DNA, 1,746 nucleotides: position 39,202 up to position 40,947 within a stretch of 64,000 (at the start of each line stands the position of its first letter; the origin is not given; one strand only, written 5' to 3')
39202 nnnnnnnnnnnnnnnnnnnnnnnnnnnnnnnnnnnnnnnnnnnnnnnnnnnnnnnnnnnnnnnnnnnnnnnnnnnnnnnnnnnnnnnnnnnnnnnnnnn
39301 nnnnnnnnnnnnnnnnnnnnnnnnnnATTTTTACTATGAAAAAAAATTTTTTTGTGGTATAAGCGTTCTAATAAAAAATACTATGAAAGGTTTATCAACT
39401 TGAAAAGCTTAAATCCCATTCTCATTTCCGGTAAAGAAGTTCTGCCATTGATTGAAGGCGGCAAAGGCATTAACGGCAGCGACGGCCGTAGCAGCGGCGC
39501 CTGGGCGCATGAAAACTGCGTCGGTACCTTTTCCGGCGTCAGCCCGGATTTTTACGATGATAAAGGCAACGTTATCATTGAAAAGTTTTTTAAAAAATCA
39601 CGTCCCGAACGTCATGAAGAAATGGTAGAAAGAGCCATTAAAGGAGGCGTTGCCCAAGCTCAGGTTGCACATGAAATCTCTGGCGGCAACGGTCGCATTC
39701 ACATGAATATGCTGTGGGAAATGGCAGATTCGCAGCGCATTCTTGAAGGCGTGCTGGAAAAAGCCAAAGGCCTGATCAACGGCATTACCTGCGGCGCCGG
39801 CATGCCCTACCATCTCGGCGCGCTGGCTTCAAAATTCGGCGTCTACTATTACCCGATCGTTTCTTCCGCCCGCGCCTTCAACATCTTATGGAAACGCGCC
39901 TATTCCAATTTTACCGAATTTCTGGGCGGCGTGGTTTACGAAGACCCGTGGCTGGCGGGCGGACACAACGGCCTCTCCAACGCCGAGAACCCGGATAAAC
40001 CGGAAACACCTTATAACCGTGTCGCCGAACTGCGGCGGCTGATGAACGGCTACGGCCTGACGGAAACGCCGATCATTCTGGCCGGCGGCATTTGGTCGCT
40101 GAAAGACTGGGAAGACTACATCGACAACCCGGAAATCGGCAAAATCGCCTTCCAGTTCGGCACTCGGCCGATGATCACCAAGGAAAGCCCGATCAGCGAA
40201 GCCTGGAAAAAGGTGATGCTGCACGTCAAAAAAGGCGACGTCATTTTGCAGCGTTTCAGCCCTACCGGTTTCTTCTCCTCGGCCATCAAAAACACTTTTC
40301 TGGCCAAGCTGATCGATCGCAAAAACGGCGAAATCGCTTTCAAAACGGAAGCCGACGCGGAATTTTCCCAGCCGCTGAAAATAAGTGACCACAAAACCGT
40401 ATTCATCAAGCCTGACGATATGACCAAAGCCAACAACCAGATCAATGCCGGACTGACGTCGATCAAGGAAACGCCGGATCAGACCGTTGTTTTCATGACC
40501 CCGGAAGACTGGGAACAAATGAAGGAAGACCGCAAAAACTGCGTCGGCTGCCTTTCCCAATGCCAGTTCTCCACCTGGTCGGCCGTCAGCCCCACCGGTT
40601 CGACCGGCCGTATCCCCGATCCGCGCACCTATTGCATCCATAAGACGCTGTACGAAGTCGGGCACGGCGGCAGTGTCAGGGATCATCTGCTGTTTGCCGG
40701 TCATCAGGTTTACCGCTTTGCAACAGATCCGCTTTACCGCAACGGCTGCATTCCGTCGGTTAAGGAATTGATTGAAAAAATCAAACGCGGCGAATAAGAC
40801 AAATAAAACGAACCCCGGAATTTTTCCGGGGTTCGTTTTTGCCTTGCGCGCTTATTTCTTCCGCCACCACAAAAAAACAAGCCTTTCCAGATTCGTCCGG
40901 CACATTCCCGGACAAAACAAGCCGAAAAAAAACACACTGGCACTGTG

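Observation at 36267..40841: Translationally coupled lipoprotein-vWA-PP2C-Ser/Thr kinase cluster (TerY-P-triad-like) with an NMO-family oxidoreductase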

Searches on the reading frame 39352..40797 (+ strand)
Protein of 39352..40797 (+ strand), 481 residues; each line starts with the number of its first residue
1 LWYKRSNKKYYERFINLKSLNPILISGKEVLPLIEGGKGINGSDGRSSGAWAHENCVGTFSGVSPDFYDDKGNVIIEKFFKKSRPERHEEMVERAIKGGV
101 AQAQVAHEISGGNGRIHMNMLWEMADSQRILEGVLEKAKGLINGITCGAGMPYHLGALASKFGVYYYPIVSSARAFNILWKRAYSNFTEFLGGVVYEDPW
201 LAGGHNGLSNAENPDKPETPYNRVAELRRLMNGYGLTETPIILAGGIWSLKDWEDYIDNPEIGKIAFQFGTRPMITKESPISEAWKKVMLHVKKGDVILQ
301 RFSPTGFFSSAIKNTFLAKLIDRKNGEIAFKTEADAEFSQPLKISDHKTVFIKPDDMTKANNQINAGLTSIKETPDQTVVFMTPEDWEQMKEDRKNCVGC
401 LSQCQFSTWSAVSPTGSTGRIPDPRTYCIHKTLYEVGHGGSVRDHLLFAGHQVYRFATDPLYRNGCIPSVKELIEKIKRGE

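Call 3: search_protein_families(library=pfam, proteins=[window:39352-40797:+], max_evalue=0.01)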
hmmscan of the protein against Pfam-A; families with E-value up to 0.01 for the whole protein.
window:39352-40797:+ (481 aa): 1 family
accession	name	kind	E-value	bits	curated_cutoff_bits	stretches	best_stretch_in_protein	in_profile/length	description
PF03060.21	NMO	-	4.3e-07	30.1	28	1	160-356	133-286/331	Nitronate monooxygenase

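Call 7: search_protein_families(library=ncbifam, proteins=[window:39400-40797:+], max_evalue=0.01)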
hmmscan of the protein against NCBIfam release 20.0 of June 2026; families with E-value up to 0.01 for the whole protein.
window:39400-40797:+ (465 aa): 1 family
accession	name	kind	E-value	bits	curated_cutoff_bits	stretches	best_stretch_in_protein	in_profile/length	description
TIGR03151.1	enACPred_II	equivalog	3.5e-05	23.2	453.1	1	222-305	161-240/307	enoyl-[acyl-carrier-protein] reductase FabK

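Call 8: search_protein_families(library=padloc, proteins=[window:39400-40797:+], max_evalue=0.01)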
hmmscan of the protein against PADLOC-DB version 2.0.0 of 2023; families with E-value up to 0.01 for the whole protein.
window:39400-40797:+ (465 aa): 0 families

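Call 27: search_solved_structures(query=window:39400-40797:+, max_evalue=0.01, show_alignments=1)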
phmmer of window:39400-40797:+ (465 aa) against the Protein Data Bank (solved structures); distinct sequences matched with E-value up to 0.01: 4.
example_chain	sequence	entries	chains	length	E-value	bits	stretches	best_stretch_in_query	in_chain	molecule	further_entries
9lt5_A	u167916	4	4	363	6e-21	78.3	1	3-310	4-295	2-nitropropane dioxygenase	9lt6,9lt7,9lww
9jsy_A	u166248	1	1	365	6.1e-21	78.3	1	3-310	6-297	2-nitropropane dioxygenase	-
9k7h_A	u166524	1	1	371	6.5e-21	78.2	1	3-310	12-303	2-nitropropane dioxygenase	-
7e1q_A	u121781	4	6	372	6.5e-21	78.2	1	3-310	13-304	2-nitropropane dioxygenase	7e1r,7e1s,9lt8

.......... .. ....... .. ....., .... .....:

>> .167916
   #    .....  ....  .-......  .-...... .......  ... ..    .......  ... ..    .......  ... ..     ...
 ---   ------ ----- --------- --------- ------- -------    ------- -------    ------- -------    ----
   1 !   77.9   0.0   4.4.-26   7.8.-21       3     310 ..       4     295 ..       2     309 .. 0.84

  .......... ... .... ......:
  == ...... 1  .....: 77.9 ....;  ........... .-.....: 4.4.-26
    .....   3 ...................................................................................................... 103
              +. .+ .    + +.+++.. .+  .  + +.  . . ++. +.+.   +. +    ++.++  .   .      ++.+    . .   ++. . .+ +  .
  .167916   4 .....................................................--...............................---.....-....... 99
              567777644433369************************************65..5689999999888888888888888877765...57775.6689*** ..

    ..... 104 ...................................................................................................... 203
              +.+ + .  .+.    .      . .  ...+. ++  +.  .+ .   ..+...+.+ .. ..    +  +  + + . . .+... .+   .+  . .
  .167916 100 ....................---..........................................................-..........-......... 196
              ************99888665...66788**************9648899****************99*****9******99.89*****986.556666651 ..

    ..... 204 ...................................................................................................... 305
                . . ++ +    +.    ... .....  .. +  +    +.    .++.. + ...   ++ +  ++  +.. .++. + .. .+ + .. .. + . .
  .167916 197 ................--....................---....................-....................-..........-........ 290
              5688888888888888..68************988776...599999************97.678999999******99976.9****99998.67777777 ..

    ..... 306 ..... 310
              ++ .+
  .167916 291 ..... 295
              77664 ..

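Call 31: find_homologous_proteins(query=window:39400-40797:+)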
Query window:39400-40797:+ (465 aa): 8000 proteins with E <= 0.001 among 8000 candidates; the best 120 are listed.
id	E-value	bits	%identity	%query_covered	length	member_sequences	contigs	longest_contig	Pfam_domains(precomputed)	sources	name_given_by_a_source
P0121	0.0e+0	1067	97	100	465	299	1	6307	PF03060.22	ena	-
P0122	2.4e-284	962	86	100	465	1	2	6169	PF03060.22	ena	-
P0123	1.3e-281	953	86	100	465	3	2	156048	PF03060.22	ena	-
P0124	1.3e-279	946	85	100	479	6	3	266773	PF03060.22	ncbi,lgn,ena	-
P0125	8.2e-279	944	84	100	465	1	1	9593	PF03060.22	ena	-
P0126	8.3e-279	943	86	100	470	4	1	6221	PF03060.22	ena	-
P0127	1.1e-278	943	85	100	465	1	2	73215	PF03060.22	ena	-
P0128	1.2e-278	943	85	100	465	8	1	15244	PF03060.22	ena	-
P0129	1.1e-276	937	87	100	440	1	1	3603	PF03060.22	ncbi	-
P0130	1.9e-276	936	88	100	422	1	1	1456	-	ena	-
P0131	3.1e-276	935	85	100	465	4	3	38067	PF03060.22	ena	-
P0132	4.6e-276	934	86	98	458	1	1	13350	PF03060.22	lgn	-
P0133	6.5e-276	934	85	100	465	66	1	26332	PF03060.22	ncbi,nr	ncbi:MAG: nitronate monooxygenase [Alphaproteobacteria bacterium]|nr:nitronate monooxygenase [Alphap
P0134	2.7e-275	932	83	100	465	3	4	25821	PF03060.22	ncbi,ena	-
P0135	3.7e-275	931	84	100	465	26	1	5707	PF03060.22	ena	-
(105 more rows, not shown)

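Call 49: predict_structure(alignment_id=A2)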
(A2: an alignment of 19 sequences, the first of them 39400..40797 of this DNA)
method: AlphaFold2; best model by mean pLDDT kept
length: 465 residues; sequences in the alignment: 19
mean_pLDDT: 55.4   pTM: 0.52
mean pLDDT of the five models: 55.4, 54.7, 54.1, 52.5, 47.4
residues with pLDDT >= 90: 32; 70-90: 118; 50-70: 91; < 50: 224
segments of 3 or more residues with pLDDT < 50: 1-3, 15-65, 93-95, 105-109, 133-135, 185-195, 230-234, 253-306, 377-465
pLDDT, mean of each block of 10 residues (from residue 1): 54 45 25 28 34 41 50 64 59 52 53 80 74 59 85 76 83 83 48 48 77 92 74 58 77 41 33 30 24 29 47 89 91 93 88 75 79 54 31 30 28 33 32 30 38 43 38
secondary structure, 60 per line:
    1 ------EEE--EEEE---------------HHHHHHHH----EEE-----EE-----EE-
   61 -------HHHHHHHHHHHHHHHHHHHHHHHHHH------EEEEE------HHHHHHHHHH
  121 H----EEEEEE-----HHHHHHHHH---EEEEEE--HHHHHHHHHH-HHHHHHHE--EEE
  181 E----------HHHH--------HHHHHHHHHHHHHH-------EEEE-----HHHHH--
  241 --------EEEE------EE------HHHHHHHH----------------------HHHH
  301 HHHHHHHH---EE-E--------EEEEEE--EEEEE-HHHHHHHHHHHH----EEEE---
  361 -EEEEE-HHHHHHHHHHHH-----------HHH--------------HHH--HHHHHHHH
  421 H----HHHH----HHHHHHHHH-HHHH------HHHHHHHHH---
elements in order: E7-9 E12-15 H31-38 E43-45 H68-93 E100-104 H111-121 E126-131 H137-145 E149-154 H157-166 H168-174 E178-181 H192-195 H204-217 E225-228 H234-238 E249-252 H267-274 H297-308 E324-329 E332-336 H338-349 E354-357 E362-366 H368-379 H413-421 H426-429 H434-442 H444-447 H454-462

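Call 70: search_protein_families(library=phrogs, proteins=[window:39400-40797:+], max_evalue=0.001)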
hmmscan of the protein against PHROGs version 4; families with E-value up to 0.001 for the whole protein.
window:39400-40797:+ (465 aa): 1 family
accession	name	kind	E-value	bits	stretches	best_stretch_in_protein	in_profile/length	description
phrog_17890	-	unknown function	0.00056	19.9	1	186-311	172-285/346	-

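Call 81: fold_search(model_id=the predicted structure, library=pdb)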
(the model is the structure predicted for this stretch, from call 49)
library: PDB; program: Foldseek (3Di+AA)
matches with E <= 10: 1608; with E <= 0.001: 21
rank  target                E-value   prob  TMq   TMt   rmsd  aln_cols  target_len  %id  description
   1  9lt5                  1.8e-09  1.00  0.37  0.45   6.4       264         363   27  Crystal structure of dehydrogenase/isomerase FabX from Helicobacter pylori in complex with inhibitor 1 (released 2025-12-24)
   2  7e1q                  3.8e-09  1.00  0.36  0.44   6.6       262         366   24  Crystal structure of dehydrogenase/isomerase FabX from Helicobacter pylori (released 2021-12-01)
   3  9lt8                  4.3e-09  1.00  0.35  0.42   6.9       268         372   25  Crystal structure of dehydrogenase/isomerase FabX from Helicobacter pylori in complex with inhibitor 35 (released 2025-12-24)
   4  9k7h                  1.0e-08  1.00  0.33  0.41   7.1       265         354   24  Crystal structure of dehydrogenase/isomerase FabX from Helicobacter pylori in complex with inhibitor 1872 (released 2025-08-20)
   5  9jsy                  2.5e-08  1.00  0.34  0.44   6.6       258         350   25  Crystal structure of dehydrogenase/isomerase FabX from Helicobacter pylori in complex with inhibitor 1991 (released 2025-08-20)
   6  2z6j_B                5.2e-05  1.00  0.25  0.36  16.0       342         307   15  Crystal Structure of S. pneumoniae Enoyl-Acyl Carrier Protein Reductase (FabK) in Complex with an Inhibitor (released 2008-04-01)
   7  5gvj_B                7.0e-05  1.00  0.26  0.38  16.9       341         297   14  Structure of FabK (M276A) mutant from Thermotoga maritima (released 2017-04-26)
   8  9pl0_E                1.3e-04  1.00  0.26  0.37   4.0       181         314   17  The structure of the Fusobacterium nucleatum Enoyl-Acyl Carrier Protein Reductase (FabK) bound to an inhibitor (released 2026-01-28)
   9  9pl0_B                1.6e-04  1.00  0.26  0.37   3.9       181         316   16  The structure of the Fusobacterium nucleatum Enoyl-Acyl Carrier Protein Reductase (FabK) bound to an inhibitor (released 2026-01-28)
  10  2z6i_A                1.8e-04  1.00  0.22  0.31   5.8       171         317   19  Crystal Structure of S. pneumoniae Enoyl-Acyl Carrier Protein Reductase (FabK) (released 2008-04-01)
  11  2z6i_B                1.9e-04  1.00  0.22  0.31   5.8       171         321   19  Crystal Structure of S. pneumoniae Enoyl-Acyl Carrier Protein Reductase (FabK) (released 2008-04-01)
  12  3npx_B                2.0e-04  1.00  0.25  0.41   9.5       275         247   12  Optimization of the in silico designed Kemp eliminase KE70 by computational design and directed evolution (released 2011-02-09)
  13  5gvh                  3.0e-04  1.00  0.26  0.38   5.5       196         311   17  Structure of FabK from Thermotoga maritima (released 2017-06-07)
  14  5gvj_A                3.8e-04  1.00  0.25  0.38   3.9       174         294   16  Structure of FabK (M276A) mutant from Thermotoga maritima (released 2017-04-26)
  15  9pl0_A                4.6e-04  1.00  0.26  0.37   3.9       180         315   17  The structure of the Fusobacterium nucleatum Enoyl-Acyl Carrier Protein Reductase (FabK) bound to an inhibitor (released 2026-01-28)
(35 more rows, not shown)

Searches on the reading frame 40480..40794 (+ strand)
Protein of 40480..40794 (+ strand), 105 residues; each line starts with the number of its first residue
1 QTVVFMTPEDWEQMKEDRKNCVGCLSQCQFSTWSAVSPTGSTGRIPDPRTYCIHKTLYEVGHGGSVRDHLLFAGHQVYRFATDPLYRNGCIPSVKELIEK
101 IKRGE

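Call 50: search_solved_structures(query=window:40480-40794:+, max_evalue=10, show_alignments=3)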
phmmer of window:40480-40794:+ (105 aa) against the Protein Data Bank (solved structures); distinct sequences matched with E-value up to 10: 0.
